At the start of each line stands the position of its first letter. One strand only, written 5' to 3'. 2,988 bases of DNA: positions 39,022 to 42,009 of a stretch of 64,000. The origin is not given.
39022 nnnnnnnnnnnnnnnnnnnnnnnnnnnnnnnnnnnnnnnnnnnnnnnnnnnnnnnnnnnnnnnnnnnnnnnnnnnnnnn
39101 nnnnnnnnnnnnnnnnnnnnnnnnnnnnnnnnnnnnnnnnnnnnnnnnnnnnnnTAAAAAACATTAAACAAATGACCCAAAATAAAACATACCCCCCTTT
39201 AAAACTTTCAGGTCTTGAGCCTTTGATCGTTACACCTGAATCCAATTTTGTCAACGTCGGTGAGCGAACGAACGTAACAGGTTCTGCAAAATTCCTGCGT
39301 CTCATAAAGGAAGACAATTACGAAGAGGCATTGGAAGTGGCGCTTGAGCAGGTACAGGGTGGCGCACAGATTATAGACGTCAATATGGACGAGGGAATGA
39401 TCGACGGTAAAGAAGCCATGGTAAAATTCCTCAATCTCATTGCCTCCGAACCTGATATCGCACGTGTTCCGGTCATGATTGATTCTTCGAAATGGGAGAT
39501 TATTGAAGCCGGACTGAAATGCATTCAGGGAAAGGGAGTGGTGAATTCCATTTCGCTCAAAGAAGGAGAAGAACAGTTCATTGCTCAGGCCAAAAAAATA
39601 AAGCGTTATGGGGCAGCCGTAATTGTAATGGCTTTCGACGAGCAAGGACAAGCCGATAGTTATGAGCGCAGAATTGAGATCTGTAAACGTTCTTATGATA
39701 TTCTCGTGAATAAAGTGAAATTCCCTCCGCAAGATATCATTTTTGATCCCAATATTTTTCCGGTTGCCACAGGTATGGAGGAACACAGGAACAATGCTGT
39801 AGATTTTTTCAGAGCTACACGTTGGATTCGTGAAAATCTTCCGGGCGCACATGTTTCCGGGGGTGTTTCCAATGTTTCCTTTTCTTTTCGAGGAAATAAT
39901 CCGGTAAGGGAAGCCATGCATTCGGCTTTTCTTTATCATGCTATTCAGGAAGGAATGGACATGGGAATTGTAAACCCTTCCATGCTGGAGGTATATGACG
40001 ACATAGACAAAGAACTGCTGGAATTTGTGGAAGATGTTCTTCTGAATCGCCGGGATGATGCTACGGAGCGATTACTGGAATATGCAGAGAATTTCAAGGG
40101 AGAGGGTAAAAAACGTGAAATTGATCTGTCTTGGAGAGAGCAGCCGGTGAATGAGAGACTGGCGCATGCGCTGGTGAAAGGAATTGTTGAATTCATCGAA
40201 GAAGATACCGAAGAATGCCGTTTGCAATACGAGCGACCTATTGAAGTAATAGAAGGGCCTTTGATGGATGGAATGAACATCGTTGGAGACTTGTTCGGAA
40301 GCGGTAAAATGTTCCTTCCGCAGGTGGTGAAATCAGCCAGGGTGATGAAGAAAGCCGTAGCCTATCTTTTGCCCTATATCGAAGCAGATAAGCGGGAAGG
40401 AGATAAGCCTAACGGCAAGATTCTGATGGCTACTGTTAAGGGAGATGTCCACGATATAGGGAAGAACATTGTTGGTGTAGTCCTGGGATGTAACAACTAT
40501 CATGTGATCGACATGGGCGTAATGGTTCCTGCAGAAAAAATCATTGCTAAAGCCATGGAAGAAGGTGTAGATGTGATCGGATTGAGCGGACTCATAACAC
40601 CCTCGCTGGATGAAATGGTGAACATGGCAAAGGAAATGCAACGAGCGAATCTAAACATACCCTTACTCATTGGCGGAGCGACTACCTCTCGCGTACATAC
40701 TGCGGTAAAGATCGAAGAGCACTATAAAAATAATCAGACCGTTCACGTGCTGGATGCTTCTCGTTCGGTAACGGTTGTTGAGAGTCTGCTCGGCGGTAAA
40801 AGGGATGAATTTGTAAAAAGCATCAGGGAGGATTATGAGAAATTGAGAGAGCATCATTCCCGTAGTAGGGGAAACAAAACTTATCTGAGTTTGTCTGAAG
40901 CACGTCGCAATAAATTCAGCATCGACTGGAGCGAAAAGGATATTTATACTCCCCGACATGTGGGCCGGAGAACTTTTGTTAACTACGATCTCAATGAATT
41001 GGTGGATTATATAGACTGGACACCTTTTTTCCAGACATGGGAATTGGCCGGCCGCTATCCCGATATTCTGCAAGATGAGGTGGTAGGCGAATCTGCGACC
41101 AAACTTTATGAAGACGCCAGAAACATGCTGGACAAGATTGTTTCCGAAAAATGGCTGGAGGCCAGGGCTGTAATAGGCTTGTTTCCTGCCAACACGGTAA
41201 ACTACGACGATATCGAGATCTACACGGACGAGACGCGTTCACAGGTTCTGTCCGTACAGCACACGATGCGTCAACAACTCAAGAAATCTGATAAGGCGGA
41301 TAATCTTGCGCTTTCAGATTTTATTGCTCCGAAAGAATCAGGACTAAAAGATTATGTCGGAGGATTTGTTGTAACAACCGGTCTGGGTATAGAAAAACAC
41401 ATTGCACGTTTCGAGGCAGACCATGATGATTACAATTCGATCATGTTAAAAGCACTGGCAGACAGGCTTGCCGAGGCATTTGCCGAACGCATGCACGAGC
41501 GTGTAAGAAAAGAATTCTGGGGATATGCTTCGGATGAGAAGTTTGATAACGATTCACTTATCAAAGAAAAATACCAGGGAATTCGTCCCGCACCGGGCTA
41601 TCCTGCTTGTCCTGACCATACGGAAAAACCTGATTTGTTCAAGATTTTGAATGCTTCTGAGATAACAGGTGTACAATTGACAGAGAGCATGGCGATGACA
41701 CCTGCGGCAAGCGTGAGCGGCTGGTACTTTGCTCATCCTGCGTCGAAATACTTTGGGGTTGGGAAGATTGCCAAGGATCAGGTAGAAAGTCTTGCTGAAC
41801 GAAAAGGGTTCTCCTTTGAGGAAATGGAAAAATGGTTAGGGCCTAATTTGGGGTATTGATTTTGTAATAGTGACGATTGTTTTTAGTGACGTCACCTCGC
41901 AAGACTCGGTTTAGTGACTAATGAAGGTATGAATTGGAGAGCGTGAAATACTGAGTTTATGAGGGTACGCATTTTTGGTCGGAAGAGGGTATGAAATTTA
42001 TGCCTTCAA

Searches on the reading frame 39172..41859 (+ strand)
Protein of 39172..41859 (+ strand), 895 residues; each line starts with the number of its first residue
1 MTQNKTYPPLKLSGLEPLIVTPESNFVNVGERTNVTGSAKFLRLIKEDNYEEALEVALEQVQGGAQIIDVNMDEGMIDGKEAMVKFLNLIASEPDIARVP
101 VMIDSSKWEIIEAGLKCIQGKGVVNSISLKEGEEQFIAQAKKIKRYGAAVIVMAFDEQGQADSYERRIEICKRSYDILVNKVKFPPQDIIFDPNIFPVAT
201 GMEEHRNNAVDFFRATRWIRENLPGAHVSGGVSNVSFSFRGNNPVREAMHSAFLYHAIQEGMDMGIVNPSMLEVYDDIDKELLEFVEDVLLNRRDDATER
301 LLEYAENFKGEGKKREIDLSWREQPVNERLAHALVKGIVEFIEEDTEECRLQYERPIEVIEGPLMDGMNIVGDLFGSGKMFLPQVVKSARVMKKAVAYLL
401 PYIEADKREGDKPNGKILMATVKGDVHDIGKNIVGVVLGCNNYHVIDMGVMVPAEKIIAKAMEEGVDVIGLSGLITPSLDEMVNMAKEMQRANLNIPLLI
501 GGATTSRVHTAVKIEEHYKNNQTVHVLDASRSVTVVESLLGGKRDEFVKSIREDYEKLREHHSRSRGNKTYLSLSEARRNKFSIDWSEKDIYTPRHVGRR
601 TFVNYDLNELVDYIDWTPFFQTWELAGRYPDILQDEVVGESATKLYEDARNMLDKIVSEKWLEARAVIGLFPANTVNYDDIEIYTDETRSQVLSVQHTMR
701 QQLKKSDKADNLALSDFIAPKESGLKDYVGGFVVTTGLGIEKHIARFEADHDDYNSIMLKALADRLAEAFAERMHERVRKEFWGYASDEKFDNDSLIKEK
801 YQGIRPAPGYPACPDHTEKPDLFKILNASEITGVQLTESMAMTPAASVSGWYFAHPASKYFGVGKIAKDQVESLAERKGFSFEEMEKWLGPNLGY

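Call 36: search_protein_families(library=pfam, proteins=[window:39172-41859:+], max_evalue=0.00001)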
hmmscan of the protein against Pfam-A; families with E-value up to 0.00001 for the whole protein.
window:39172-41859:+ (895 aa): 4 families
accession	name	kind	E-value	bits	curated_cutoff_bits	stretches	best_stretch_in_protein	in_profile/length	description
PF02965.22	Met_synt_B12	-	1.4e-131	438.4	25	1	606-879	1-273/273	Vitamin B12 dependent methionine synthase, activation domain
PF00809.28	Pterin_bind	-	8.3e-63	212.7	25.5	1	30-268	1-244/244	Pterin binding enzyme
PF02607.22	B12-binding_2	-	9.2e-26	90.3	23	1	327-399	2-73/74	B12 binding domain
PF02310.24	B12-binding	-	1.7e-19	70.3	32.1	1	415-504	1-90/121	B12 binding domain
